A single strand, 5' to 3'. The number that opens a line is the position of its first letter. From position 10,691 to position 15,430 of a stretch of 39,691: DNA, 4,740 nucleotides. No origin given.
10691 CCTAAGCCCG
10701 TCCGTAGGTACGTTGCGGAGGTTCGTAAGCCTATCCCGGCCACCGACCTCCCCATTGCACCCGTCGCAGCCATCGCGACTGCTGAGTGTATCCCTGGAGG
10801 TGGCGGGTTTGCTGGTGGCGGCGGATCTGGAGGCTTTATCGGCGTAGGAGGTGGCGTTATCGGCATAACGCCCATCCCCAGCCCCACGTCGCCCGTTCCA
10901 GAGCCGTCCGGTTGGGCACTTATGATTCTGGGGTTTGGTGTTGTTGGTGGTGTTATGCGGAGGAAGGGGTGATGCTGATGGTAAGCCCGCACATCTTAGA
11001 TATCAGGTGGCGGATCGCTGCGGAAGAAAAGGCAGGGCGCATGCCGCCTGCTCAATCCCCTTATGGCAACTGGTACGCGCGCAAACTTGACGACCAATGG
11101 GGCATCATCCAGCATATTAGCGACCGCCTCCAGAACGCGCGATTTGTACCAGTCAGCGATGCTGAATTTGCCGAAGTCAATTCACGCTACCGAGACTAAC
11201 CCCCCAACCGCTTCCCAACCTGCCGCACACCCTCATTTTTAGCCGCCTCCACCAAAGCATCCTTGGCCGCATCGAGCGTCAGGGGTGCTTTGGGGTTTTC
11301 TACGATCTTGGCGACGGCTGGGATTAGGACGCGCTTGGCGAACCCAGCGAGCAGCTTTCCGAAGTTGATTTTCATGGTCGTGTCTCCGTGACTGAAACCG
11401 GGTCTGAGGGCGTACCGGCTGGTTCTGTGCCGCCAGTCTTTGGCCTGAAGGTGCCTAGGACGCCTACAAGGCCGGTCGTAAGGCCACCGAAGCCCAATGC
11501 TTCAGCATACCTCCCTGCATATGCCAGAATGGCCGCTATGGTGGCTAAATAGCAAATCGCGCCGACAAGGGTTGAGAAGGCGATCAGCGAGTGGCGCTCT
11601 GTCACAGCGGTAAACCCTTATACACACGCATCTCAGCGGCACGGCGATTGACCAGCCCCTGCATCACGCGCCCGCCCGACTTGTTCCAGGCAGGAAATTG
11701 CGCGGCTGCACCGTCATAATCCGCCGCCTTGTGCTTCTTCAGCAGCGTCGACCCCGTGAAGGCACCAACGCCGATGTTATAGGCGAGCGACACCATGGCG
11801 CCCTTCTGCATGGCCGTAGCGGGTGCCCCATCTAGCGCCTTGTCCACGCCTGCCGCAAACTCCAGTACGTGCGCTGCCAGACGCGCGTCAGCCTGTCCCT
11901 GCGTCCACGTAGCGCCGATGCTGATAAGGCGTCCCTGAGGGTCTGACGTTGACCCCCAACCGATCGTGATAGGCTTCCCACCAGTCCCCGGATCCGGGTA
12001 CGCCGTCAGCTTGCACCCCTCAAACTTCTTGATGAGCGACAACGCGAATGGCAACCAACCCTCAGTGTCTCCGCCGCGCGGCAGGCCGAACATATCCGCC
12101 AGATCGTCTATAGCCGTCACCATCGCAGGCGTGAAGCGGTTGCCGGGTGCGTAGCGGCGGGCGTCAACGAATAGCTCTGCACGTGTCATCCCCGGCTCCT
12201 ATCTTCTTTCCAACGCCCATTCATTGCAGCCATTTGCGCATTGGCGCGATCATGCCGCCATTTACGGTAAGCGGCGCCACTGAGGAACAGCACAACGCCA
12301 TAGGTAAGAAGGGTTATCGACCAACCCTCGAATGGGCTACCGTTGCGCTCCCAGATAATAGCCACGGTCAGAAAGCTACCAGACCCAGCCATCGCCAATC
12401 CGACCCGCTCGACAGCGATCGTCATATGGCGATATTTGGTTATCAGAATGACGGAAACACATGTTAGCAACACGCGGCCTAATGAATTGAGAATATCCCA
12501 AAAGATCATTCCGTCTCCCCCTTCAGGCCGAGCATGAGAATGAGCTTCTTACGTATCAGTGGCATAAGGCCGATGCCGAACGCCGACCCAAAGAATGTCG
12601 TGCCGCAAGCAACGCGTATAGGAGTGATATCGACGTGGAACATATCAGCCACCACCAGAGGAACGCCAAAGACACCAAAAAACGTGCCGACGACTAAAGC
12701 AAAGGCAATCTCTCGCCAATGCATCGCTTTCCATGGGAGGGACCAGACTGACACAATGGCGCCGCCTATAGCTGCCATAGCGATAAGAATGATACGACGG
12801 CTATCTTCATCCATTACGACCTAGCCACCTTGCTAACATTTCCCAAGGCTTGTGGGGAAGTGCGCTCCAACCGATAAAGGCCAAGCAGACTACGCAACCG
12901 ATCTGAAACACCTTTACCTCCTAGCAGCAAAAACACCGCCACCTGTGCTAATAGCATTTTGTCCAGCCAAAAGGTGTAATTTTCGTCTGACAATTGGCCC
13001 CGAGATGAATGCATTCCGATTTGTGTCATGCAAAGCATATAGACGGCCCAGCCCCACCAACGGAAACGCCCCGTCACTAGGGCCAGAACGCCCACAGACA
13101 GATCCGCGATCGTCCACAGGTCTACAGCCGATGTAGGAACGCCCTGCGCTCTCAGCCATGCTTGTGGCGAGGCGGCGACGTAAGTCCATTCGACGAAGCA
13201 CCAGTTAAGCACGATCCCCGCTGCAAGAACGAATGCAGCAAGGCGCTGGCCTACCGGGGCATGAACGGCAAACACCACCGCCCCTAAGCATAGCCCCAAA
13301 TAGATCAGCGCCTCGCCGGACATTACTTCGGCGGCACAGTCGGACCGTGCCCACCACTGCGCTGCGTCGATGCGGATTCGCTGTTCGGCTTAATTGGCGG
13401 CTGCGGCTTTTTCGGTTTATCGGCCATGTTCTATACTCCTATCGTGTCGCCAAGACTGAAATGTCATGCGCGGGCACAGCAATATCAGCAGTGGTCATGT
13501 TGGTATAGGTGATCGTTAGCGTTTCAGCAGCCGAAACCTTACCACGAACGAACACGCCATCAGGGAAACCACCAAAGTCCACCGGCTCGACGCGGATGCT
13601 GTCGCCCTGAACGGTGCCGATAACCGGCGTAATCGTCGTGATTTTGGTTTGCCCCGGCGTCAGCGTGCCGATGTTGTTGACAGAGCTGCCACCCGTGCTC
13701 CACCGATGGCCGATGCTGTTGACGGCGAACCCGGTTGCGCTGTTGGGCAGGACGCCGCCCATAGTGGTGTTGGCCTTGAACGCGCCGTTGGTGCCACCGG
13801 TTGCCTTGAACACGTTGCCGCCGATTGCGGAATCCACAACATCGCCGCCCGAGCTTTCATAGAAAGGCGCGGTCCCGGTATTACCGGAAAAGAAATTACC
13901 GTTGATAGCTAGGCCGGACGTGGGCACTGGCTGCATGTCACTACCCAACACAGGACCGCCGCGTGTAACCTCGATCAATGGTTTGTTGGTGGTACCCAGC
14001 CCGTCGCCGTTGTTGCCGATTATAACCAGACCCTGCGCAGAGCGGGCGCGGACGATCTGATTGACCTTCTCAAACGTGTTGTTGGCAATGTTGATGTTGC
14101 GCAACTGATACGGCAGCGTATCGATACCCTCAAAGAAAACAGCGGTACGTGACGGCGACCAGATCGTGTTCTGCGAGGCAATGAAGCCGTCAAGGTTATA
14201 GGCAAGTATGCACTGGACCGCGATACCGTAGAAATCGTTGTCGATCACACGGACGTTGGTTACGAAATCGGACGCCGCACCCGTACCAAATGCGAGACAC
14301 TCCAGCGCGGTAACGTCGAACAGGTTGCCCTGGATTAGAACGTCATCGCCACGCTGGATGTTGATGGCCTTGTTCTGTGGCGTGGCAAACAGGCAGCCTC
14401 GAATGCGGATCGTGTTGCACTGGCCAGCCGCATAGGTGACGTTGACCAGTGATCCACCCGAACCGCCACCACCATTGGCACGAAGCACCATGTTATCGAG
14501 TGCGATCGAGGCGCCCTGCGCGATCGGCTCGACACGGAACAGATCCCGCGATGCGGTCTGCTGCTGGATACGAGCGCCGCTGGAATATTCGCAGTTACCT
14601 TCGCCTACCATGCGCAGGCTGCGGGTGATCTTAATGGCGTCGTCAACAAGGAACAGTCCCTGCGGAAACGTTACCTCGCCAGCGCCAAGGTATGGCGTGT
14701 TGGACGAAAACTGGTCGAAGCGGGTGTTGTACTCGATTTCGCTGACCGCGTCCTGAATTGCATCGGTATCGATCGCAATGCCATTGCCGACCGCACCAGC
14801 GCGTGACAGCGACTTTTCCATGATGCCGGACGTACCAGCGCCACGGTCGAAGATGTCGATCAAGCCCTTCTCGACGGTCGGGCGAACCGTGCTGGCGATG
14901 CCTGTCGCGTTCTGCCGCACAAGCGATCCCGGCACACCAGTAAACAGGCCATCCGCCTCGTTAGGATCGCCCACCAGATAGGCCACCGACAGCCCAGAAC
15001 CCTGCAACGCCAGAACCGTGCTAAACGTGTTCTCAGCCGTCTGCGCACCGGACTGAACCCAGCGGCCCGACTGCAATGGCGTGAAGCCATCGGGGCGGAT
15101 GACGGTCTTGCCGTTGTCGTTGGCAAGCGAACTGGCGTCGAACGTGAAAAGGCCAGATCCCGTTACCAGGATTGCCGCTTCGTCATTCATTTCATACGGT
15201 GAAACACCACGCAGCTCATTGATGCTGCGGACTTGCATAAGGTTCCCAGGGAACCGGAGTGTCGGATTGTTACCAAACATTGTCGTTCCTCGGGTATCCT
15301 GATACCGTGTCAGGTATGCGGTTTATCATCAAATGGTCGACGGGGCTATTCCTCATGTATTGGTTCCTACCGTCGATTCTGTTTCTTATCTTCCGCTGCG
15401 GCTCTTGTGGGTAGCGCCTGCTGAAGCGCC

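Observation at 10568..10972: Phage-encoded PEPxxWA-CTERM (exosortase substrate) glycine-rich protein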

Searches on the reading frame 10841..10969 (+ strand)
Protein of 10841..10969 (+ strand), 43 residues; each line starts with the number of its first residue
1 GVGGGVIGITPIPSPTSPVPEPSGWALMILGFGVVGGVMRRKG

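Call 74: find_homologous_proteins(query=window:10841-10969:+, max_evalue=10)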
Query seq(43 aa): no candidate shares three 5-residue words with the query. No homologue found.

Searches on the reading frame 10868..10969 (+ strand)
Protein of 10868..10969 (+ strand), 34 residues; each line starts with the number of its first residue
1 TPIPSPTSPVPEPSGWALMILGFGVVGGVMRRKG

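Call 30: search_dna_similar(query=window:10868-10969:+, collection=plasmids, mode=protein, max_evalue=10, max_rows=40)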
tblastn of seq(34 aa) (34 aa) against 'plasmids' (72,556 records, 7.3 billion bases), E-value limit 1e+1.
Records with a match: 5; places in all: 14; records where one place covers at least 80% of the query: 0.
Best place of each record, by identity: 60-80% 4; <60% 1.
By first word of the organism name: Polymorphobacter 3; Sphingomonas 2.
By predicted mobility (MOB-suite, as given by PLSDB): non-mobilizable 4; mobilizable 1.
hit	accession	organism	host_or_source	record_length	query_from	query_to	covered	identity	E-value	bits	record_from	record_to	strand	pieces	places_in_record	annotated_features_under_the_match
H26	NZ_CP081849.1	Polymorphobacter megasporae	Megaspora,lichen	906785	16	34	56%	73.7%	6e-2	35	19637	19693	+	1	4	PEPxxWA-CTERM sorting domain-containing protein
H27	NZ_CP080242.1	Polymorphobacter sp. PAMC 29334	Megaspora,lichen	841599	16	33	53%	72.2%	4e+0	30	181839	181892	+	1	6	PEPxxWA-CTERM sorting domain-containing protein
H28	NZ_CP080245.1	Polymorphobacter sp. PAMC 29334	Megaspora,lichen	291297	16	32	50%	70.6%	1e+1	29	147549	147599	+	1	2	ScyD/ScyE family protein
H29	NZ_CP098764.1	Sphingomonas aerolata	cloud water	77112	16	34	56%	57.9%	4e+0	30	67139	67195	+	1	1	NF038122 family metalloprotease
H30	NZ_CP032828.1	Sphingomonas paeninsulae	whole organism,soil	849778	16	33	53%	61.1%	3e+0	30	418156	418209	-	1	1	PEPxxWA-CTERM sorting domain-containing protein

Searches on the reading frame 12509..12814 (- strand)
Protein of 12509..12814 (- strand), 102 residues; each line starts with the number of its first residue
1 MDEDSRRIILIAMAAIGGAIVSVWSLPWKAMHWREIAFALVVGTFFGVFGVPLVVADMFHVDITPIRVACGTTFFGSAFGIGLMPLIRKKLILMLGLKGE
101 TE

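Call 11: search_protein_families(library=phrogs, proteins=[window:12509-12814:-], max_evalue=0.01)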
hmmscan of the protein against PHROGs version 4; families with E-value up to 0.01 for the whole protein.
window:12509-12814:- (102 aa): 1 family
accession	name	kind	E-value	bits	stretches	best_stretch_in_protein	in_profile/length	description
phrog_2359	-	lysis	2.5e-05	25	1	10-91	14-91/110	holin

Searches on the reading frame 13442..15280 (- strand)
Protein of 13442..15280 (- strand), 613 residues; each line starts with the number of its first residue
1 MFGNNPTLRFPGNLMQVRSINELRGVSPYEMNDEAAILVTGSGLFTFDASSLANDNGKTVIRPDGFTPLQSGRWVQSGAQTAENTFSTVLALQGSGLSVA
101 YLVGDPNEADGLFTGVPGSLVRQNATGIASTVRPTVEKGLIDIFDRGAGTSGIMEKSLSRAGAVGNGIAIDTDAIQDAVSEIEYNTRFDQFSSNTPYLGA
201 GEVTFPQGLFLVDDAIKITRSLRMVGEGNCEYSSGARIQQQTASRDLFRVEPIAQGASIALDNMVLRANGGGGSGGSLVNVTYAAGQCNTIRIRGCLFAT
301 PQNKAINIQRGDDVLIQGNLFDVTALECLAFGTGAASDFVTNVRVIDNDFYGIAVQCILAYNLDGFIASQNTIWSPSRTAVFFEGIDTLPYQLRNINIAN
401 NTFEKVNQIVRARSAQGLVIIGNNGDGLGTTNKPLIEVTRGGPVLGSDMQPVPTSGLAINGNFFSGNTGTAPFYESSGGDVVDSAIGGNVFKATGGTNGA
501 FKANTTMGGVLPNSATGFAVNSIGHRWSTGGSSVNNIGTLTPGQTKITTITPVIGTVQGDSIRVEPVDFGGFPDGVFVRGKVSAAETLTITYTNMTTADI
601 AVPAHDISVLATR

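Call 13: search_protein_families(library=phrogs, proteins=[window:13442-15280:-], max_evalue=0.001)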
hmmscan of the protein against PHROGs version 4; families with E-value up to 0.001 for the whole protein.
window:13442-15280:- (613 aa): 0 families

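Call 15: search_protein_families(library=pfam, proteins=[window:13442-15280:-], max_evalue=0.001)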
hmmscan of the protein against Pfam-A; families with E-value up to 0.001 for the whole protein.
window:13442-15280:- (613 aa): 2 families
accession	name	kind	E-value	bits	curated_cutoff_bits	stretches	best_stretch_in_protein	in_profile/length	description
PF13229.12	Beta_helix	-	1.5e-06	28.4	25.9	1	341-490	9-138/158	Right handed beta helix region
PF12708.12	Pect-lyase_RHGA_epim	-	6.2e-06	26.6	27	1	161-239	7-73/213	Rhamnogalacturonase A/epimerase, pectate lyase-like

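Call 60: search_dna_similar(query=window:13442-15280:-, collection=phages, mode=protein, max_rows=12, max_evalue=0.001)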
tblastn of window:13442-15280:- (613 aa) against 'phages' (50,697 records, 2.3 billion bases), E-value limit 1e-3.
No match.
